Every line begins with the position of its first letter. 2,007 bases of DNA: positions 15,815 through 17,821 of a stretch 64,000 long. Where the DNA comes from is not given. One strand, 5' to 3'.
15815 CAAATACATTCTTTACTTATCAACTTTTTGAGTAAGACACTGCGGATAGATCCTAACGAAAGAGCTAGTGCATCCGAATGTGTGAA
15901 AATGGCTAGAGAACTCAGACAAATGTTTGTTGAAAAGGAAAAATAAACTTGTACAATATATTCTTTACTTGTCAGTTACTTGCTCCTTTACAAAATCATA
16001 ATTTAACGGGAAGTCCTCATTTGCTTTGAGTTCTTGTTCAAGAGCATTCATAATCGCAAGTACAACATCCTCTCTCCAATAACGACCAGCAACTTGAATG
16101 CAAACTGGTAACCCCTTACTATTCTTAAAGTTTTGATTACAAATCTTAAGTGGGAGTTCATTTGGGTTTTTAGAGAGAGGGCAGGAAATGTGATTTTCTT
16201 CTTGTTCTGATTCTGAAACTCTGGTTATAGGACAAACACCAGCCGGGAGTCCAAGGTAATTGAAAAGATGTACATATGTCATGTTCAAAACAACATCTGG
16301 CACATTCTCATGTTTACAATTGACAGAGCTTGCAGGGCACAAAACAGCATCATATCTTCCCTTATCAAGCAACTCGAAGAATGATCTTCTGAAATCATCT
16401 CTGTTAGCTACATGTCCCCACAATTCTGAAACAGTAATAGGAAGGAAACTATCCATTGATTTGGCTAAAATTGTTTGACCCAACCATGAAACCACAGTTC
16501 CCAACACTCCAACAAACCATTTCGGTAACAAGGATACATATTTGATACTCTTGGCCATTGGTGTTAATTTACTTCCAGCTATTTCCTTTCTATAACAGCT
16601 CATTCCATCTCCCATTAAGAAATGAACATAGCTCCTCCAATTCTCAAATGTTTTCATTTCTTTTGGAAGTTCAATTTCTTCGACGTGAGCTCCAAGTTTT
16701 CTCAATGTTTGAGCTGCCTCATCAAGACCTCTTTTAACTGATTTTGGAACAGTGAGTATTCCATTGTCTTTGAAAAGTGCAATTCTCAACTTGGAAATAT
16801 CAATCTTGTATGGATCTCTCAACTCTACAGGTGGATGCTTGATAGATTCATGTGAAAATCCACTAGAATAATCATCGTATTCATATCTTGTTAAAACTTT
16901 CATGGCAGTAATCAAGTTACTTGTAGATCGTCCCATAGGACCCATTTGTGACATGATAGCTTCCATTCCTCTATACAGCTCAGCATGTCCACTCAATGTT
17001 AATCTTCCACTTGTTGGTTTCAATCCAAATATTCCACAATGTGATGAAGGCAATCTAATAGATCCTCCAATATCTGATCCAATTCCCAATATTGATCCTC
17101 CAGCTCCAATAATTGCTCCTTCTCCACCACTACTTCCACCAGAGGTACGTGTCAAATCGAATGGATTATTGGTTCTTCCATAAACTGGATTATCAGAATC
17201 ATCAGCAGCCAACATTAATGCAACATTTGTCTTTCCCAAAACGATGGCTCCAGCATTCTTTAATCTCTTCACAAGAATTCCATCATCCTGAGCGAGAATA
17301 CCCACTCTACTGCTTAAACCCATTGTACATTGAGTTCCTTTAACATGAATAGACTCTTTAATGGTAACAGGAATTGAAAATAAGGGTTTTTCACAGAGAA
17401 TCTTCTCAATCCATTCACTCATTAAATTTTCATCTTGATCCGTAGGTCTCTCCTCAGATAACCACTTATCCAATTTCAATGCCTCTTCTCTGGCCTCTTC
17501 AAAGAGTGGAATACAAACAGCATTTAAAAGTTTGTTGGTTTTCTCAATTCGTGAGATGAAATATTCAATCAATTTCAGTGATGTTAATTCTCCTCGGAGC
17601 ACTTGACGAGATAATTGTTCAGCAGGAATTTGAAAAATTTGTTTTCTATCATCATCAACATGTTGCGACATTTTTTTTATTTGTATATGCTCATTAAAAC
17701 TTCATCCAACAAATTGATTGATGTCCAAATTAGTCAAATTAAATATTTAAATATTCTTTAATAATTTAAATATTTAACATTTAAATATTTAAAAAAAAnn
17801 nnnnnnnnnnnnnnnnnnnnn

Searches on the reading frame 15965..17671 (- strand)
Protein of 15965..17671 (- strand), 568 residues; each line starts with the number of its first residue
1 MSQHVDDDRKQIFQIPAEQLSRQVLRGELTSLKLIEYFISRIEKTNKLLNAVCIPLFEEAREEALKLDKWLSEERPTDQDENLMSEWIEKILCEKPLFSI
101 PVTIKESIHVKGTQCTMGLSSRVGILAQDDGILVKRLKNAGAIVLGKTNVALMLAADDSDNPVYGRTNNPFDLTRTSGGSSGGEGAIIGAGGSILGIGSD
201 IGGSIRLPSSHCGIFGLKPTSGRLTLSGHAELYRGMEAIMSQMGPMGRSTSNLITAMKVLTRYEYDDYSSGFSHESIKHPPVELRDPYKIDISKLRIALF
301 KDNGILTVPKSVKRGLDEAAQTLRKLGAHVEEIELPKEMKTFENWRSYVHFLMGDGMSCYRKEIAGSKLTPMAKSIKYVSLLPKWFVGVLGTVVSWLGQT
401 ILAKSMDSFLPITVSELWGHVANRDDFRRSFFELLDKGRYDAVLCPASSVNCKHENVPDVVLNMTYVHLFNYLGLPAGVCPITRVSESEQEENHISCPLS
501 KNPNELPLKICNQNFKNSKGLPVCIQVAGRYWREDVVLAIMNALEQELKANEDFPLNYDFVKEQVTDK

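Call 4: search_protein_families(library=pfam, proteins=[window:15965-17671:-], max_evalue=0.01)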
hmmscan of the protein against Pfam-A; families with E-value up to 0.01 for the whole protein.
window:15965-17671:- (568 aa): 1 family
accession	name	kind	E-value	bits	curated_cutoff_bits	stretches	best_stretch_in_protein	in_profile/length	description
PF01425.27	Amidase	-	6e-87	293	27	1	34-538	2-445/445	Amidase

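Call 14: search_solved_structures(query=window:15965-17671:-, max_evalue=1e-10)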
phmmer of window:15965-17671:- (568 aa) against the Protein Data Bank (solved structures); distinct sequences matched with E-value up to 1e-10: 56.
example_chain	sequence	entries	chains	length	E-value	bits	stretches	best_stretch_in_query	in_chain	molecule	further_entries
4hbp_A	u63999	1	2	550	2.1e-58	201.3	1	96-548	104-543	Fatty-acid amide hydrolase 1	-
4do3_A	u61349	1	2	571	2.6e-58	201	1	97-548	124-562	Fatty-acid amide hydrolase 1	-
3qj8_A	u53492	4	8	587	2.6e-58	200.9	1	96-548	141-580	Fatty-acid amide hydrolase 1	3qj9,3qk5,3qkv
1mt5_A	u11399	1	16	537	3.3e-58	200.6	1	97-546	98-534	Fatty-acid amide hydrolase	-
2wj1_A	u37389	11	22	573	6.3e-58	199.7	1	97-548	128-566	FATTY-ACID AMIDE HYDROLASE 1 | FATTY ACID AMIDE HYDROLASE 1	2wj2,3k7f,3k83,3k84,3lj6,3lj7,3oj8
6mrg_A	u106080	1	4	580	6.5e-58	199.6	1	97-548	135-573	Fatty-acid amide hydrolase 1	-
2vya_A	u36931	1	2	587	6.8e-58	199.6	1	97-548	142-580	FATTY-ACID AMIDE HYDROLASE 1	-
2wap_A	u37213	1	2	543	8.7e-58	199.2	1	97-546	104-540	FATTY-ACID AMIDE HYDROLASE 1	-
9fvf_A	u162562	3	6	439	8.8e-45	156.3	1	17-262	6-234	Amidase UMG-SP3 | UMG-SP3 amidase | UMG-SP3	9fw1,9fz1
6kvr_A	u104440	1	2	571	2.1e-44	155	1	12-377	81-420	Fatty acid amide hydrolase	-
9fzw_A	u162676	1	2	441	7.6e-42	146.6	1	17-262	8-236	Urethanase UMG-SP2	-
8xtb_A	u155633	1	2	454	8e-42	146.5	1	17-262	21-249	umgsp2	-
9je9_A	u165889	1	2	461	8.5e-42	146.4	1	23-261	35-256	Amidase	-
8wdw_A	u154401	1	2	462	8.6e-42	146.4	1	17-262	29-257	UMG-SP2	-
9sk0_A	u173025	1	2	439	1.7e-41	145.5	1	94-259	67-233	Urethanase 15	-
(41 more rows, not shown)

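Call 16: find_homologous_proteins(query=window:15968-17671:-, max_evalue=1e-40)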
Query window:15968-17671:- (568 aa): 4174 proteins with E <= 1e-40 among 8000 candidates; the best 120 are listed.
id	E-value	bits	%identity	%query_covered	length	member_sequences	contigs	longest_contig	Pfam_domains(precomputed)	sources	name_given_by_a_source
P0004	0.0e+0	1297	100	100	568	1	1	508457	PF01425.27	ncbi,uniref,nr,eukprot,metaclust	ncbi:predicted protein [Naegleria gruberi]|uniref:Predicted protein n=1 Tax=Naegleria gruberi TaxID=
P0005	0.0e+0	1032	79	100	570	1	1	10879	PF01425.27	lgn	-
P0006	9.3e-187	640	53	96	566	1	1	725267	PF01425.27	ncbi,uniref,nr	ncbi:hypothetical protein C9374_000649 [Naegleria lovaniensis]|uniref:Amidase domain-containing prot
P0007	2.0e-127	444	41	98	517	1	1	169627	PF01425.27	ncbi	ncbi:hypothetical protein ABK040_009432 [Willaertia magna]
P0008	8.7e-115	402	40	96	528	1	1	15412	PF01425.27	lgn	-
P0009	1.5e-113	398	40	96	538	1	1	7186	PF01425.27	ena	-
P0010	1.2e-111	392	40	99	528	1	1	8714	PF01425.27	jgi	jgi:fatty acid amide hydrolase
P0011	2.4e-111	391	40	98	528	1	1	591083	PF01425.27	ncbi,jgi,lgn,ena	ncbi:MAG TPA: amidase [Pyrinomonadaceae bacterium]|jgi:fatty acid amide hydrolase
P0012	3.2e-111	391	41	95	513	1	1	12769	PF01425.27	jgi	jgi:fatty acid amide hydrolase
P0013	3.5e-111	390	42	96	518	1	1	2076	PF01425.27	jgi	jgi:fatty acid amide hydrolase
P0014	2.5e-110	388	39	99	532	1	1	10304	PF01425.27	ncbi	-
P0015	4.8e-110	387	40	98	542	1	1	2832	PF01425.27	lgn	-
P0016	1.0e-109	386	41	94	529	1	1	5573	PF01425.27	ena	-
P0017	1.3e-109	385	41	97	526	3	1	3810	PF01425.27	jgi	jgi:fatty acid amide hydrolase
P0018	2.1e-109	385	40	97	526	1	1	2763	PF01425.27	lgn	-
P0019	3.9e-109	384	41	97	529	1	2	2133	PF01425.27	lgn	-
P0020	5.4e-109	383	40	95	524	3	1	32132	PF01425.27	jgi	jgi:fatty acid amide hydrolase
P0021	5.4e-109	383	40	96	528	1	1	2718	PF01425.27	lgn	-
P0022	2.0e-108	381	39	98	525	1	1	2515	PF01425.27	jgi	-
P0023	8.0e-108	379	40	96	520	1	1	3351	PF01425.27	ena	-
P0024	9.1e-108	379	41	95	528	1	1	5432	PF01425.27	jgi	jgi:fatty acid amide hydrolase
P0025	1.5e-107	378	39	98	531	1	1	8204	PF01425.27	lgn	-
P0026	2.3e-107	378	40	96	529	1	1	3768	PF01425.27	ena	-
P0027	2.7e-107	378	40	96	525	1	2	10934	PF01425.27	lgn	-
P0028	3.5e-107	377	40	97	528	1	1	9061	PF01425.27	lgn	-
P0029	4.5e-107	377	39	97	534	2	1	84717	PF01425.27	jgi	jgi:fatty acid amide hydrolase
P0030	4.4e-106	374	40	96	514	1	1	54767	PF01425.27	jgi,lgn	jgi:fatty acid amide hydrolase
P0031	8.7e-106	373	39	96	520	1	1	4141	PF01425.27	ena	-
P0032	1.2e-105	372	39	95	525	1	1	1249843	PF01425.27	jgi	jgi:fatty acid amide hydrolase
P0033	1.5e-105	372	40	96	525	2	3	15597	PF01425.27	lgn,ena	-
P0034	2.9e-105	371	39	96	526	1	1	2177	PF01425.27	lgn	-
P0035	3.1e-105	371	39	95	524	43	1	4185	PF01425.27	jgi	-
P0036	3.2e-105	371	39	96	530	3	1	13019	PF01425.27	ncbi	ncbi:MAG: amidase [Candidatus Hodarchaeales archaeon]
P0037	4.5e-105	370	41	93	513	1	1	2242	PF01425.27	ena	-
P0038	4.8e-105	370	38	97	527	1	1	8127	PF01425.27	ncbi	ncbi:MAG: amidase [Candidatus Hodarchaeota archaeon]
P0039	1.1e-104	369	41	95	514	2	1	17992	PF01425.27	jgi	jgi:fatty acid amide hydrolase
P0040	2.8e-104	368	39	97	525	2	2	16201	PF01425.27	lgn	-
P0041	2.9e-104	368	39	97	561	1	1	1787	PF01425.27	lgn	-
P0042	4.9e-104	367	40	96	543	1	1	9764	PF01425.27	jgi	jgi:fatty acid amide hydrolase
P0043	5.4e-104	367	39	96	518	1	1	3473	PF01425.27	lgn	-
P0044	1.0e-103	366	38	98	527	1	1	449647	PF01425.27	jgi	jgi:Asp-tRNA(Asn)/Glu-tRNA(Gln) amidotransferase A subunit family amidase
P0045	1.5e-103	365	36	97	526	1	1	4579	PF01425.27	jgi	jgi:fatty acid amide hydrolase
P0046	1.6e-103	365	38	97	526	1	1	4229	PF01425.27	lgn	-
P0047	1.7e-103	365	39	96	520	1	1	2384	PF01425.27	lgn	-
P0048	2.0e-103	365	37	97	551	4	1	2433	PF01425.27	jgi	jgi:fatty acid amide hydrolase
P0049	2.1e-103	365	39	95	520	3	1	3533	PF01425.27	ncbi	-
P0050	2.3e-103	365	39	97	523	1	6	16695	PF01425.27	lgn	-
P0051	2.5e-103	365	38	97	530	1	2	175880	PF01425.27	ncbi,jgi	ncbi:MAG: amidase [Candidatus Hodarchaeales archaeon]|jgi:fatty acid amide hydrolase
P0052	2.8e-103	364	40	96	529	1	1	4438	PF01425.27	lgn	-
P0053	2.8e-103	364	40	95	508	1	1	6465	PF01425.27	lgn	-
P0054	3.4e-103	364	38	96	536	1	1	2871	PF01425.27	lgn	-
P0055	6.8e-103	363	39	96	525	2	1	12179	PF01425.27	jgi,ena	jgi:fatty acid amide hydrolase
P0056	2.7e-102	361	41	93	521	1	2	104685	PF01425.27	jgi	jgi:fatty acid amide hydrolase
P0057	2.8e-102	361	37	97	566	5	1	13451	PF01425.27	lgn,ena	-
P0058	6.1e-102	360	39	96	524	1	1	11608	PF01425.27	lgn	-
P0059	1.1e-101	359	39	97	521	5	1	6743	PF01425.27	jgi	jgi:fatty acid amide hydrolase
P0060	1.2e-101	359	39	95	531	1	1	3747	PF01425.27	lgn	-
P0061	1.2e-101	359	38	96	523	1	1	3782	PF01425.27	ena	-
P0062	1.2e-101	359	39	96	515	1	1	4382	PF01425.27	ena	-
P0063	3.1e-101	358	39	96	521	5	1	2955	PF01425.27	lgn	-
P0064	4.4e-101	357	40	96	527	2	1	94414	PF01425.27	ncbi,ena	-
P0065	7.6e-101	356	39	95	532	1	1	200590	PF01425.27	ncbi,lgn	-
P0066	1.6e-100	355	39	96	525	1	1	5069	PF01425.27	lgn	-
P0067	1.9e-100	355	39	93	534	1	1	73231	PF01425.27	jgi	jgi:fatty acid amide hydrolase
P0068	2.7e-100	354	39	95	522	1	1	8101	PF01425.27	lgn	-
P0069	3.4e-100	354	38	95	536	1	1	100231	PF01425.27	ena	-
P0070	3.5e-100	354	38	98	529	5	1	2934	PF01425.27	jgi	jgi:fatty acid amide hydrolase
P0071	4.1e-100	354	38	98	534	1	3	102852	PF01425.27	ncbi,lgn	-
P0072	6.5e-100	353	39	96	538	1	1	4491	PF01425.27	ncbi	-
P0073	6.8e-100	353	39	96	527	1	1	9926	PF01425.27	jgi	-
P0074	8.4e-100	353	40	95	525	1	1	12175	PF01425.27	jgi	-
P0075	1.1e-99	352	38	96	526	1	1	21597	PF01425.27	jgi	jgi:Asp-tRNA(Asn)/Glu-tRNA(Gln) amidotransferase A subunit family amidase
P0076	1.7e-99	352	39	96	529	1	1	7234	PF01425.27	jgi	jgi:fatty acid amide hydrolase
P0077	2.0e-99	352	38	98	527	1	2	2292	PF01425.27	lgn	-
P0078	2.0e-99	352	38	98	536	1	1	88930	PF01425.27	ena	-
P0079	2.3e-99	351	39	95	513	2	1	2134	PF01425.27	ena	-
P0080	2.4e-99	351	39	96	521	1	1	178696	PF01425.27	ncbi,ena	-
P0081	2.5e-99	351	39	95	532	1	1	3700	PF01425.27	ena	-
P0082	2.9e-99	351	37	98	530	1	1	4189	PF01425.27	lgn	-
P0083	3.7e-99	351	39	95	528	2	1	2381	PF01425.27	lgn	-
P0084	4.4e-99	350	38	98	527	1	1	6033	PF01425.27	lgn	-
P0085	4.5e-99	350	38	96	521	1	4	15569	PF01425.27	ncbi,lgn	-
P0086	4.5e-99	350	38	98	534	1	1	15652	PF01425.27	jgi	jgi:fatty acid amide hydrolase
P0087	6.1e-99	350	38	96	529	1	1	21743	PF01425.27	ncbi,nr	ncbi:MAG TPA: amidase family protein [Pyrinomonadaceae bacterium]|nr:amidase family protein [Pyrinom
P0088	8.1e-99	350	37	98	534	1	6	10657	PF01425.27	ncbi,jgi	ncbi:MAG: amidase [Candidatus Hodarchaeales archaeon]|jgi:fatty acid amide hydrolase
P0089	8.4e-99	350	39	95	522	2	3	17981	PF01425.27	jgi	jgi:fatty acid amide hydrolase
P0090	9.9e-99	349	38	95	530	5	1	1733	PF01425.27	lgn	-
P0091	1.2e-98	349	38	96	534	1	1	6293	PF01425.27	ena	-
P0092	1.3e-98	349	37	96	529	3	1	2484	PF01425.27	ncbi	-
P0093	1.5e-98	349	38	96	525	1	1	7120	PF01425.27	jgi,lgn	-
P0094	1.7e-98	349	37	96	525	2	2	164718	PF01425.27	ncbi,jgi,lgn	jgi:fatty acid amide hydrolase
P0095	1.7e-98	349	38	97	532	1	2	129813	PF01425.27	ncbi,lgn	-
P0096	1.7e-98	349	38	96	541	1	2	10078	PF01425.27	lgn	-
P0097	2.0e-98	348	37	96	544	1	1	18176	PF01425.27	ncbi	-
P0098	2.5e-98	348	39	93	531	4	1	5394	PF01425.27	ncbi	-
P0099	2.5e-98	348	39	96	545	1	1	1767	PF01425.27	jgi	jgi:fatty acid amide hydrolase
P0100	3.7e-98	347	38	98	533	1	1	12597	PF01425.27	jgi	jgi:fatty acid amide hydrolase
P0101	4.0e-98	347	38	96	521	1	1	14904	PF01425.27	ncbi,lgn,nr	ncbi:MAG: amidase [Chloroflexi bacterium]|nr:amidase [Chloroflexota bacterium]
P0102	5.6e-98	347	39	96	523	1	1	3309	PF01425.27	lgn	-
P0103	6.6e-98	347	37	96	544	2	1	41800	PF01425.27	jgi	jgi:fatty acid amide hydrolase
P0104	7.5e-98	346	40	95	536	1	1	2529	PF01425.27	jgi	-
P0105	9.4e-98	346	38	95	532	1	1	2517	PF01425.27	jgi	jgi:fatty acid amide hydrolase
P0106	1.1e-97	346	38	96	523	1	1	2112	PF01425.27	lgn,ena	-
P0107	1.3e-97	346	38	96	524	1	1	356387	PF01425.27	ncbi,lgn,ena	-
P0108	1.6e-97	345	37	96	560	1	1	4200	PF01425.27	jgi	jgi:fatty acid amide hydrolase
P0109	2.7e-97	345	36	99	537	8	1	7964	PF01425.27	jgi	jgi:fatty acid amide hydrolase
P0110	3.2e-97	344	40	93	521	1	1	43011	PF01425.27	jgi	jgi:fatty acid amide hydrolase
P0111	4.2e-97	344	29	79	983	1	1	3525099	PF01425.27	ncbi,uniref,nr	ncbi:hypothetical protein ASZ78_000482 [Callipepla squamata]|uniref:Fatty-acid amide hydrolase 1 n=1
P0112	4.5e-97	344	39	94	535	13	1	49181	PF01425.27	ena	-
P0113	5.5e-97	344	39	96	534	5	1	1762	PF01425.27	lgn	-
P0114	5.5e-97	344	37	96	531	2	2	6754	PF01425.27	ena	-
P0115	5.6e-97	344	37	96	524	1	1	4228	PF01425.27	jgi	jgi:fatty acid amide hydrolase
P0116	6.5e-97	343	39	95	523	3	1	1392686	PF01425.27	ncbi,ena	-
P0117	7.2e-97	343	39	95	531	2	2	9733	PF01425.27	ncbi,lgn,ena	-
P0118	8.8e-97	343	37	96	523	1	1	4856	PF01425.27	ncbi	-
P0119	9.0e-97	343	38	96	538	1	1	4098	PF01425.27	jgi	jgi:fatty acid amide hydrolase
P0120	1.2e-96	342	38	96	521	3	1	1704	PF01425.27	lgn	-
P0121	1.4e-96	342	37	96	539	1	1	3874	PF01425.27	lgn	-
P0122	1.5e-96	342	36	95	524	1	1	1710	PF01425.27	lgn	-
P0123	1.5e-96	342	39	95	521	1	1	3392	PF01425.27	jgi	jgi:fatty acid amide hydrolase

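Call 17: find_encoding_contigs(protein=P0005, flank=10000, max_places=3)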
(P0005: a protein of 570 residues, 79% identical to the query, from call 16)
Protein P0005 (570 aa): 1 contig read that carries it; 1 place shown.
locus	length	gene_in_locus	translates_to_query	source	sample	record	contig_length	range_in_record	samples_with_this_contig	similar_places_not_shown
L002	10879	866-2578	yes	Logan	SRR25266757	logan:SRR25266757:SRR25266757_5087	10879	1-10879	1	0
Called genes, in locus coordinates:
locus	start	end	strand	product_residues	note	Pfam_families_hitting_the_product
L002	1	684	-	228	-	?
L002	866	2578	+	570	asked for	PF01425:Amidase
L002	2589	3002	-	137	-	PF00069:Pkinase, PF07714:PK_Tyr_Ser-Thr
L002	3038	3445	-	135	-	PF00069:Pkinase, PF07714:PK_Tyr_Ser-Thr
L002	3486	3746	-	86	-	-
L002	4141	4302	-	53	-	-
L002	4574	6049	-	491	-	PF00149:Metallophos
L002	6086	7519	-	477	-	PF09511:RNA_lig_T4_1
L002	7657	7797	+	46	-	-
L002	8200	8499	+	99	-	-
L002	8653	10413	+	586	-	PF05228:CHASE4, PF00672:HAMP (weak), PF00615:RGS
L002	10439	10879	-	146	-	?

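Call 18: find_encoding_contigs(protein=P0006, flank=10000, max_places=3)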
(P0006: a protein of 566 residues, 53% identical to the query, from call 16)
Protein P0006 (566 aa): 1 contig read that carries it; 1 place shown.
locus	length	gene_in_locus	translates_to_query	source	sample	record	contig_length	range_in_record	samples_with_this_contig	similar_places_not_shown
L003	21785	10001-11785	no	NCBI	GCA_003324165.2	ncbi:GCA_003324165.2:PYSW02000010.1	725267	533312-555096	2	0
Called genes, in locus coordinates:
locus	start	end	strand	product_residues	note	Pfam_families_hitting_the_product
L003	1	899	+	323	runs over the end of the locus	PF07162:B9-C2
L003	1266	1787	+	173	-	PF00125:Histone, PF16211:Histone_H2A_C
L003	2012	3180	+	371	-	PF28229:FAM228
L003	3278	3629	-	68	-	-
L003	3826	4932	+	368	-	PF07985:SRR1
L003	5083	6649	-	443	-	PF25390:WD40_RLD, PF13540:RCC1_2 (weak), PF00415:RCC1, PF25384:Alsin_RLD (faint), PF25390:WD40_RLD, PF13540:RCC1_2 (weak)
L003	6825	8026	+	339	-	PF00795:CN_hydrolase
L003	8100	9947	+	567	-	-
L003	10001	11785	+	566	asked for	PF01425:Amidase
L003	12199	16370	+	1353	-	PF00179:UQ_con, PF00560:LRR_1 (faint), PF13516:LRR_6 (weak), PF27087:LRR_TMOD-LMOD, PF00076:RRM_1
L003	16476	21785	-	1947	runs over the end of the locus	PF00069:Pkinase, PF07714:PK_Tyr_Ser-Thr, PF14531:Kinase-like (weak), PF13646:HEAT_2 (faint)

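Call 19: find_encoding_contigs(protein=P0007, flank=10000, max_places=3)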
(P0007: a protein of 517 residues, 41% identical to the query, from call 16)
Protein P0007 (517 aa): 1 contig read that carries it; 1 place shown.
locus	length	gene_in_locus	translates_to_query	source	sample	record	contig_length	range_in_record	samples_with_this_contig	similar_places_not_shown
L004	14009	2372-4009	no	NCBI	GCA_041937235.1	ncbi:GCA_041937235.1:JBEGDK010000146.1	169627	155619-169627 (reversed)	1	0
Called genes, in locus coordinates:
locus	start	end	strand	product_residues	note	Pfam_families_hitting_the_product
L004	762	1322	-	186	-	-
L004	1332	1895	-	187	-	-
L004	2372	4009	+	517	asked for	PF01425:Amidase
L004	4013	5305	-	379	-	PF00520:Ion_trans (weak), PF07885:Ion_trans_2, PF00520:Ion_trans (weak), PF07885:Ion_trans_2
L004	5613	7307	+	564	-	PF00643:zf-B_box (weak)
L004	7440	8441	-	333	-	PF00226:DnaJ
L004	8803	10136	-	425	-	-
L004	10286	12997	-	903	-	PF00169:PH, PF15409:PH_8 (faint), PF15410:PH_9 (faint), PF15413:PH_11, PF20399:PH_20 (faint), PF00169:PH, PF05048:NosD, PF13229:Beta_helix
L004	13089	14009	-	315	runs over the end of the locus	PF00187:Chitin_bind_1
